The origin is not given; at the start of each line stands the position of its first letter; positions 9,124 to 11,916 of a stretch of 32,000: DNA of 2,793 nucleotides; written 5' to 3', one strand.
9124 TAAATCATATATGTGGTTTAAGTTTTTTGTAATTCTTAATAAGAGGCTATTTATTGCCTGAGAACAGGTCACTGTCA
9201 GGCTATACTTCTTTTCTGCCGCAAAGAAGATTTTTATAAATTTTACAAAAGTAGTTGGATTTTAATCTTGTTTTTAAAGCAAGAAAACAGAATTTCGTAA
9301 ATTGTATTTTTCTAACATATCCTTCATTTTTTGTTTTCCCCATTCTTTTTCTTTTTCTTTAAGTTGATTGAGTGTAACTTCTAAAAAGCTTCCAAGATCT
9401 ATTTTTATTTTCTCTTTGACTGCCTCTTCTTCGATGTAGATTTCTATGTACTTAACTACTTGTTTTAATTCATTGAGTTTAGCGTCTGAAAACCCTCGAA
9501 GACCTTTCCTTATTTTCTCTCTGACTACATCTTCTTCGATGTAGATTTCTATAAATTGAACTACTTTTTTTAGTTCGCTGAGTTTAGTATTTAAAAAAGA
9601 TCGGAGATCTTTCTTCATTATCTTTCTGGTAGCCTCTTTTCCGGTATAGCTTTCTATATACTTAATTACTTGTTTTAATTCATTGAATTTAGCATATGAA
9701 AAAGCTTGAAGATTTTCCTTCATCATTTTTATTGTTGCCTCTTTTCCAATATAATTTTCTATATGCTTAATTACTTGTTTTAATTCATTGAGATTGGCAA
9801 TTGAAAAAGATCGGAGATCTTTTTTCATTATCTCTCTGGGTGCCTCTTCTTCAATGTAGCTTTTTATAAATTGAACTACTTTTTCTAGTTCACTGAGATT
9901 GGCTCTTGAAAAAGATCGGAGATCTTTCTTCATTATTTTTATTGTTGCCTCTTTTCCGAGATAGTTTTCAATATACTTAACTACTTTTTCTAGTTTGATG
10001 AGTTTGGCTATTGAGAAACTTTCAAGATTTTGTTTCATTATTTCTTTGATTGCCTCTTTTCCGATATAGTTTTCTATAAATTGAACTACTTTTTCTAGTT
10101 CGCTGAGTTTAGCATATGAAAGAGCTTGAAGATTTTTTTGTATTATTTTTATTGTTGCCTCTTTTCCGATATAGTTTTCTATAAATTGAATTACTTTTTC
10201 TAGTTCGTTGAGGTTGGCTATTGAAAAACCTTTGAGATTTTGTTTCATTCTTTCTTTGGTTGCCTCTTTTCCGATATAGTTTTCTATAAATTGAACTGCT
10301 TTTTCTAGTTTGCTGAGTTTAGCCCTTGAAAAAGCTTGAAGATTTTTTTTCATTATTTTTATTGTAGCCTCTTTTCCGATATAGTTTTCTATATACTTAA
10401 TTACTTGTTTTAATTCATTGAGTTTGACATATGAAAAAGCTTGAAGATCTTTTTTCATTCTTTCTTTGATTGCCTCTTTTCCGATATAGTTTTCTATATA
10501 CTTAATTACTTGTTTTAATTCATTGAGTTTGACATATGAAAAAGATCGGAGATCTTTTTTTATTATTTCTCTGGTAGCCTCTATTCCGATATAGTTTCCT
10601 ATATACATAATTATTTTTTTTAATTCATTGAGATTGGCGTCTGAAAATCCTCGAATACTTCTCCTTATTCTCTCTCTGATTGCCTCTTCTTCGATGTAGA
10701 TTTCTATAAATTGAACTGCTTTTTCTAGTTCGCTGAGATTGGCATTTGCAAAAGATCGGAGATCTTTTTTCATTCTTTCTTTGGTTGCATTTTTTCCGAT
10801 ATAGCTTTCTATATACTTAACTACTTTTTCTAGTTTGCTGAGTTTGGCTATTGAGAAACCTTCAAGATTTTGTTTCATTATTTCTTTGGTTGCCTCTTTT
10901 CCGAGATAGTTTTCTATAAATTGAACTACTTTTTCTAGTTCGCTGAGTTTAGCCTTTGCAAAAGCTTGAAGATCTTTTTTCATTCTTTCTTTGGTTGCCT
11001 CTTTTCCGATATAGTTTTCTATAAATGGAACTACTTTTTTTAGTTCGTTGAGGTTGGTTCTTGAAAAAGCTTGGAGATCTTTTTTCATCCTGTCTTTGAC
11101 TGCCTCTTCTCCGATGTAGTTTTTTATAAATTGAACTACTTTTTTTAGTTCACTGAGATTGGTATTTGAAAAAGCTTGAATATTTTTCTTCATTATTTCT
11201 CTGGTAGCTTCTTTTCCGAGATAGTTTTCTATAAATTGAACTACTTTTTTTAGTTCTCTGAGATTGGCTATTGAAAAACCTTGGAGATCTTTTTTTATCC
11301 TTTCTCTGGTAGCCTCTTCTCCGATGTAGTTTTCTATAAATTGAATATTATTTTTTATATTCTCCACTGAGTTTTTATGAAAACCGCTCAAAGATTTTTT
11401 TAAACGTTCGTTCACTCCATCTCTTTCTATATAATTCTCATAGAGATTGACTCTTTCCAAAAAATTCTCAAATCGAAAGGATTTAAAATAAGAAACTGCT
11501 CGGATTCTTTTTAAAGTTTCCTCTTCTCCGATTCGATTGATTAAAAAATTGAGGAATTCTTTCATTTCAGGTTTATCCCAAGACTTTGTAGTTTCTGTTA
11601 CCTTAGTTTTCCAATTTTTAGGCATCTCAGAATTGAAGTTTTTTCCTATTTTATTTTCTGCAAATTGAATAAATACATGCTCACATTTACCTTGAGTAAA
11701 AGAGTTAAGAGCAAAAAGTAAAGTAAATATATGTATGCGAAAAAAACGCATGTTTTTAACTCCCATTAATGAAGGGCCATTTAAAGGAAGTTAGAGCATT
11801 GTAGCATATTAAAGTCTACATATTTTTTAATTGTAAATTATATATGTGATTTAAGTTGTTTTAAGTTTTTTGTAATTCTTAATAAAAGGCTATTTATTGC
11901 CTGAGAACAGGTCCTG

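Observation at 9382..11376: Rigid 35-aa register with one hypervariable column at the repeat junction: candidate modular recognition code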

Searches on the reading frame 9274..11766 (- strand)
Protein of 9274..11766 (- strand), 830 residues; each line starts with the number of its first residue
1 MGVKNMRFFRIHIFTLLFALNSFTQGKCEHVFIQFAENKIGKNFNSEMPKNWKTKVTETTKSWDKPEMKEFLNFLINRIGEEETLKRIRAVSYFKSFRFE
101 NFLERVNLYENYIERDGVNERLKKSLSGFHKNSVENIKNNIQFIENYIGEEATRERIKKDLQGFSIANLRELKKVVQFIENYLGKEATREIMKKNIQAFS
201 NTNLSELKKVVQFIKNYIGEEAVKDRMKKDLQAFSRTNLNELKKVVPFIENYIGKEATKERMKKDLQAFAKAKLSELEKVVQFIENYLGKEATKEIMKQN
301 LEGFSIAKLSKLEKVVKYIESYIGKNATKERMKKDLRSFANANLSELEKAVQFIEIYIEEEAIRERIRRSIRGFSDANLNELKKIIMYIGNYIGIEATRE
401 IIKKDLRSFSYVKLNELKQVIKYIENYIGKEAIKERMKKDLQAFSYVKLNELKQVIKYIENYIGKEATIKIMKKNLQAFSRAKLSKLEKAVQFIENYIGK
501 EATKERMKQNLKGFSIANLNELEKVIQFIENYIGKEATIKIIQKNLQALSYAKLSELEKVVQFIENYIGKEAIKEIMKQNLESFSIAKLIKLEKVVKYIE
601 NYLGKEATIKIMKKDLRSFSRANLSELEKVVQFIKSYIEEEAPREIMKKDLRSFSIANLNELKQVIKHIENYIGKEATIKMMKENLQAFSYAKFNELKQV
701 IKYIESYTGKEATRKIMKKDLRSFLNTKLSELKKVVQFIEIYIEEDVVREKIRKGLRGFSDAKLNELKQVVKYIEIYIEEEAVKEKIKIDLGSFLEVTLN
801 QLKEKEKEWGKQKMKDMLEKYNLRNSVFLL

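Call 6: search_protein_families(library=pfam, proteins=[window:9274-11766:-], max_evalue=1)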
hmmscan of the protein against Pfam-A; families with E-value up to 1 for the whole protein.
window:9274-11766:- (830 aa): 19 families
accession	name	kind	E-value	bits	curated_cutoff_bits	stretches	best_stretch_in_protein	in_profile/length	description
PF05184.20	SapB_1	-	1.2e-18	67.2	25.2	4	313-336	7-30/38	Saposin-like type B, region 1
PF11202.14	StiP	-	1.5e-07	31.3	28.7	0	547-585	129-167/245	Tellurite-like stress resistance cysteine protease StiP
PF18537.6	CODH_A_N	-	2.1e-05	24.8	32.2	0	511-541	32-62/83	Carbon monoxide dehydrogenase subunit alpha N-terminal domain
PF15678.10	SPICE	-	3.2e-05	23.8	27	2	270-332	309-371/409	Centriole duplication and mitotic chromosome congression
PF18255.9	SAM_DprA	-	0.00061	20.2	26.2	0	155-183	27-55/62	DNA processing protein A sterile alpha motif domain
PF08332.16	CaMKII_AD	-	0.0044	17.6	22.1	0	222-260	23-61/128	Calcium/calmodulin dependent protein kinase II association domain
PF25539.1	Bestrophin_2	-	0.013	15.5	27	0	165-285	89-203/288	Bacterial/Fungal Bestrophin protein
PF02167.20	Cytochrom_C1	-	0.015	15.4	22.8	1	201-339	37-178/219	Cytochrome C1 family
PF25449.1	CCDC174_GRSR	-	0.033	14.2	26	0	713-725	11-23/30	CCDC174 alpha/beta GRSR domain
PF09442.15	DUF2018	-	0.063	14.8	25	1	98-141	24-70/83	Domain of unknown function (DUF2018)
PF19047.5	HOOK_N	-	0.063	13.5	23.5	0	255-300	44-89/146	HOOK domain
PF19294.4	DACZ_N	-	0.066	13.3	24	0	349-379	49-79/125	Diadenylate cyclase, N-terminal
PF23558.1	TPR_P4H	-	0.2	12.3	27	0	476-514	47-85/91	Prolyl 4-hydroxylase peptide-substrate-binding domain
PF07702.18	UTRA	-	0.21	11.9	23.8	0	559-593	46-80/141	UTRA domain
PF07903.16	PaRep2a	-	0.25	11.6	25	0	652-687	10-45/122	PaRep2a protein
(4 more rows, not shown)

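Call 12: find_homologous_proteins(query=window:9274-11766:-)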
Query window:9274-11766:- (830 aa): 3 proteins with E <= 0.001 among 8000 candidates.
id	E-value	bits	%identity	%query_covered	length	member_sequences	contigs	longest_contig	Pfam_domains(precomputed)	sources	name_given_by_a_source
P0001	1.3e-30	125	25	75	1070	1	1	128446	PF00157.24,PF17774.8,PF11333.14,PF10869.14,PF03816.20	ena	-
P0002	8.1e-29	119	24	85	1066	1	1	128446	PF17774.8,PF11333.14,PF03816.20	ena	-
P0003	4.1e-16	77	23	70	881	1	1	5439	-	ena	-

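Call 16: find_encoding_contigs(protein=P0001, flank=10000, max_places=3)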
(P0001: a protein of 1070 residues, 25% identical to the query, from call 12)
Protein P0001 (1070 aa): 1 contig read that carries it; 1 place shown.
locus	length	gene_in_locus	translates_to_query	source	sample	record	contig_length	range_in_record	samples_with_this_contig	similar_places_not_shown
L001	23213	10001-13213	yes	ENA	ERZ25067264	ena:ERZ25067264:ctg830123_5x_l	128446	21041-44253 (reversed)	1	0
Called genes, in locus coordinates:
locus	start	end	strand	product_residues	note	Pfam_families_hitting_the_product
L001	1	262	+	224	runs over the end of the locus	PF04127:DFP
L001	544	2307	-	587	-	PF04218:CENP-B_N (faint), PF13384:HTH_23 (faint), PF13411:MerR_1 (faint), PF13542:HTH_Tnp_ISL3 (faint), PF00126:HTH_1 (faint), PF00376:MerR (faint), PF02954:HTH_8 (faint), PF01527:HTH_Tnp_1, +15 more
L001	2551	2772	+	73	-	-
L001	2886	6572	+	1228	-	PF08986:DUF1889 (faint), PF17774:YlmH_RBD (faint), PF03816:LytR_cpsA_psr (faint), PF11333:DUF3135 (faint), PF00157:Pou (faint)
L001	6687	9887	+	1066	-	PF17774:YlmH_RBD (faint), PF03816:LytR_cpsA_psr (faint), PF11333:DUF3135 (faint)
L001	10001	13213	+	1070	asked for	PF03816:LytR_cpsA_psr (faint), PF10869:DUF2666 (faint), PF17774:YlmH_RBD (faint), PF00157:Pou (faint), PF11333:DUF3135 (faint)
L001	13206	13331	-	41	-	-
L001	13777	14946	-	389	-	PF13784:Fic_N, PF02661:Fic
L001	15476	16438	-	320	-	PF00288:GHMP_kinases_N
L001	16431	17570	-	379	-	PF14238:DUF4340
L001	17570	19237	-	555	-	PF23357:DUF7088, PF09822:ABC_transp_aux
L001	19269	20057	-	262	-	PF01061:ABC2_membrane, PF12679:ABC2_membrane_2, PF12698:ABC2_membrane_3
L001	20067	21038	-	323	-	PF00005:ABC_tran, PF13304:AAA_21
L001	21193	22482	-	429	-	PF00206:Lyase_1, PF10397:ADSL_C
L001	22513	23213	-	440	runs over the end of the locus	-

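Call 27: search_protein_representatives(protein=window:9274-11766:-)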
Query: 830 residues. Proteins with E-value up to 0.001 (for the whole library): 205; up to 1e-10: 133; up to 1e-30: 34. The best 150 are listed.
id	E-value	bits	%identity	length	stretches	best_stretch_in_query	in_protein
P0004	3.2e-93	330.0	34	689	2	17-315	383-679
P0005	7.1e-85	302.4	33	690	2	25-293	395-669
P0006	1.1e-80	288.6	64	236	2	10-208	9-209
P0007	1.6e-70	255.0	34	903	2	50-608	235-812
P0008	4.4e-70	253.6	48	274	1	15-271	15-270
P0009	9.3e-67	242.6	31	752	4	8-280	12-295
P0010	5.5e-66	240.0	45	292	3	26-197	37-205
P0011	2.4e-64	234.6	51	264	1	9-245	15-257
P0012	5.9e-58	213.5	50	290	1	30-261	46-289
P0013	3.5e-57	210.9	46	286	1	29-245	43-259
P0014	4.8e-55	203.8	71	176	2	1-84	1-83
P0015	4.5e-54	200.6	32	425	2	541-759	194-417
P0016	1.6e-53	198.8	28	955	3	117-676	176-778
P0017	3.2e-51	191.2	46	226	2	51-243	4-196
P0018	1.9e-50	188.6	46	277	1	22-249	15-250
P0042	1.2e-28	116.6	30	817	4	40-168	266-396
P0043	8.8e-28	113.7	24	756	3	143-553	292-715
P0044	5.0e-27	111.2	32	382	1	19-244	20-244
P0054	3.6e-24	101.8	24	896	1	59-348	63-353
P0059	3.9e-23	98.3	42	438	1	192-328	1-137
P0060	4.5e-23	98.2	26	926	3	26-719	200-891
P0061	1.2e-22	96.7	23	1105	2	275-552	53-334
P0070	1.1e-20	90.3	28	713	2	50-225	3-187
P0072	1.5e-20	89.8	35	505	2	30-132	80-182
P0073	1.9e-20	89.4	31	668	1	29-219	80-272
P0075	2.8e-20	88.9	24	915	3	31-499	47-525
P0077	1.2e-19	86.8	31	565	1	30-203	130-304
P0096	2.1e-16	76.1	25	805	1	47-356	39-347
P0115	3.6e-14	68.7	27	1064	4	38-157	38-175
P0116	4.8e-14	68.3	38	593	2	26-151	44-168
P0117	5.3e-14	68.2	32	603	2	11-189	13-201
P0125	7.1e-13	64.4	31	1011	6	48-192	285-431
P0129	2.8e-12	62.5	31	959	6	49-193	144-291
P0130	4.3e-12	61.8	29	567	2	29-187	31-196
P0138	1.8e-10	56.5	23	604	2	17-156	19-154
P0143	7.1e-10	54.5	27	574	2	31-363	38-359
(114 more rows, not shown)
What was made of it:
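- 9274..11766 (-): A830: gene for the 830-aa secreted mTERF-like repeat protein. 205 homolog cluster representatives at E<=1e-3 (call 27).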

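Call 29: predict_structure(alignment_id=A1)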
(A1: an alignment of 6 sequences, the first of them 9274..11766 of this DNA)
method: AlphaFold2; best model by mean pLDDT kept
length: 830 residues; sequences in the alignment: 6
mean_pLDDT: 61.4   pTM: 0.35
mean pLDDT of the five models: 61.4, 59.5, 58.8, 52.7, 50.3
residues with pLDDT >= 90: 0; 70-90: 234; 50-70: 408; < 50: 188
segments of 3 or more residues with pLDDT < 50: 1-30, 40-58, 91-99, 127-132, 233-236, 270-272, 301-307, 337-342, 372-375, 407-412, 442-447, 548-552, 582-587, 617-622, 651-655, 687-692, 723-727, 755-764, 779-801, 821-830
pLDDT, mean of each block of 10 residues (from residue 1): 33 32 39 51 40 48 57 60 57 46 61 68 55 62 75 73 56 76 78 60 65 77 67 52 72 71 58 58 70 65 46 66 71 53 56 68 61 53 65 67 55 62 73 69 53 74 78 62 66 80 75 56 76 79 59 62 77 68 50 70 73 55 61 68 60 53 72 71 57 63 77 67 51 68 67 51 51 56 44 43 59 60 35
secondary structure, 60 per line:
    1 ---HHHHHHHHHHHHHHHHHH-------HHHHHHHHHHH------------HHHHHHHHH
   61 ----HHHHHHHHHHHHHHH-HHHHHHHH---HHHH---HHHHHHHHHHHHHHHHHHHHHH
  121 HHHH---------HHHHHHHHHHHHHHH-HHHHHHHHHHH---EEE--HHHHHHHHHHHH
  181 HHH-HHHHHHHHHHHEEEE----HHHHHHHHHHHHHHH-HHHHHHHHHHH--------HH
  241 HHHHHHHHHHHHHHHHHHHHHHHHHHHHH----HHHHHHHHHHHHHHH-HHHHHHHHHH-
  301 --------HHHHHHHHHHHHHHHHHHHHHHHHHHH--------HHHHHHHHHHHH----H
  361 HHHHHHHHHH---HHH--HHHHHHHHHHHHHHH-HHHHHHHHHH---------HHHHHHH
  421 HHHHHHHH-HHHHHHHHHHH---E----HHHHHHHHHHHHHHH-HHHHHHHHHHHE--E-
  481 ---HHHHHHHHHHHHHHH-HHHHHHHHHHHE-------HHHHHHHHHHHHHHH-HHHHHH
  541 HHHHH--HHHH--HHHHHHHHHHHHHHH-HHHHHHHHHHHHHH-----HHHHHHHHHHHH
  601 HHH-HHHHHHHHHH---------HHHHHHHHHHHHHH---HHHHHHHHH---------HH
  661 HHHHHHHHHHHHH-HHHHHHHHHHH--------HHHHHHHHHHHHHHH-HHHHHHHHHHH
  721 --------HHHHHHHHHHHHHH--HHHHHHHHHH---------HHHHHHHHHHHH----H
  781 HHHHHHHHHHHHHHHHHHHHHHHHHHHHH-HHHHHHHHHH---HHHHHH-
elements in order (helices of 4 or more, strands of 3 or more residues): H4-21 H29-39 H52-60 H65-79 H81-88 H92-95 H99-124 H134-148 H150-160 E164-166 H169-183 H185-195 E196-199 H204-218 H220-230 H239-269 H274-288 H290-299 H309-335 H344-355 H360-370 H379-393 H395-404 H414-428 H430-440 H449-463 H465-475 H484-498 H500-510 H519-533 H535-545 H548-551 H554-568 H570-583 H589-603 H605-614 H624-637 H641-649 H659-673 H675-685 H694-708 H710-720 H729-742 H745-754 H764-775 H780-809 H811-820 H824-829
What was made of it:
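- The full-length A830 model was poor (pLDDT 61; call 29).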

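Call 43: search_solved_structures(query=window:9274-11766:-, max_evalue=10)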
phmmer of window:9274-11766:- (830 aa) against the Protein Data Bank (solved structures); distinct sequences matched with E-value up to 10: 33.
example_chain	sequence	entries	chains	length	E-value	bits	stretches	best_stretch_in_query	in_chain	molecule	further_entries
9ld1_A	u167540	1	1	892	5.2e-08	35.1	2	456-608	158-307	inactivate TOD4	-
9lcz_A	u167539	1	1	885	1.8e-07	33.3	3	455-609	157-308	Inactivate TOD6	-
9lcx_A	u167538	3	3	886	1.8e-07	33.3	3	455-609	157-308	Inactivate TOD6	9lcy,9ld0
9jo8_A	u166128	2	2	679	2.7e-07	32.7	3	455-607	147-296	TALE repeat protein targeting mitochondiral ND1-L gene. | TALE repeat protein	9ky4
2ypf_A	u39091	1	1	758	1.5e-05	27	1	417-608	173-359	AVRBS3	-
5i9f_A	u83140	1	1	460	0.00096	21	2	447-606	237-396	pentatricopeptide repeat protein dPPR-U10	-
5i9g_C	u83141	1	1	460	0.0012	20.6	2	416-606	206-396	pentatricopeptide repeat protein dPPR-U8C2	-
5i9h_A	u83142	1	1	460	0.0031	19.3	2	417-606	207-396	pentatricopeptide repeat protein dPPR-U8G2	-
5i9d_A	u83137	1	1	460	0.0033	19.2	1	276-606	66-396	pentatricopeptide repeat protein dPPR-U8A2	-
4osk_A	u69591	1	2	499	0.0034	19.2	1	418-608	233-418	Hax3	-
6een_B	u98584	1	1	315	0.026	16.3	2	450-598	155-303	Designer Pentatricopeptide Protein dPPR10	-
7fcs_A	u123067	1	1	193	0.032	16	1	210-317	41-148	Apolipoprotein E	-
7fcr_A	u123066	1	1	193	0.043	15.5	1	210-317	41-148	Apolipoprotein E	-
1lpe_A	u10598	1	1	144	0.07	14.8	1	210-317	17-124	APOLIPOPROTEIN E3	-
1bz4_A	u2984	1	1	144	0.07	14.8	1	210-317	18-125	PROTEIN (APOLIPOPROTEIN E)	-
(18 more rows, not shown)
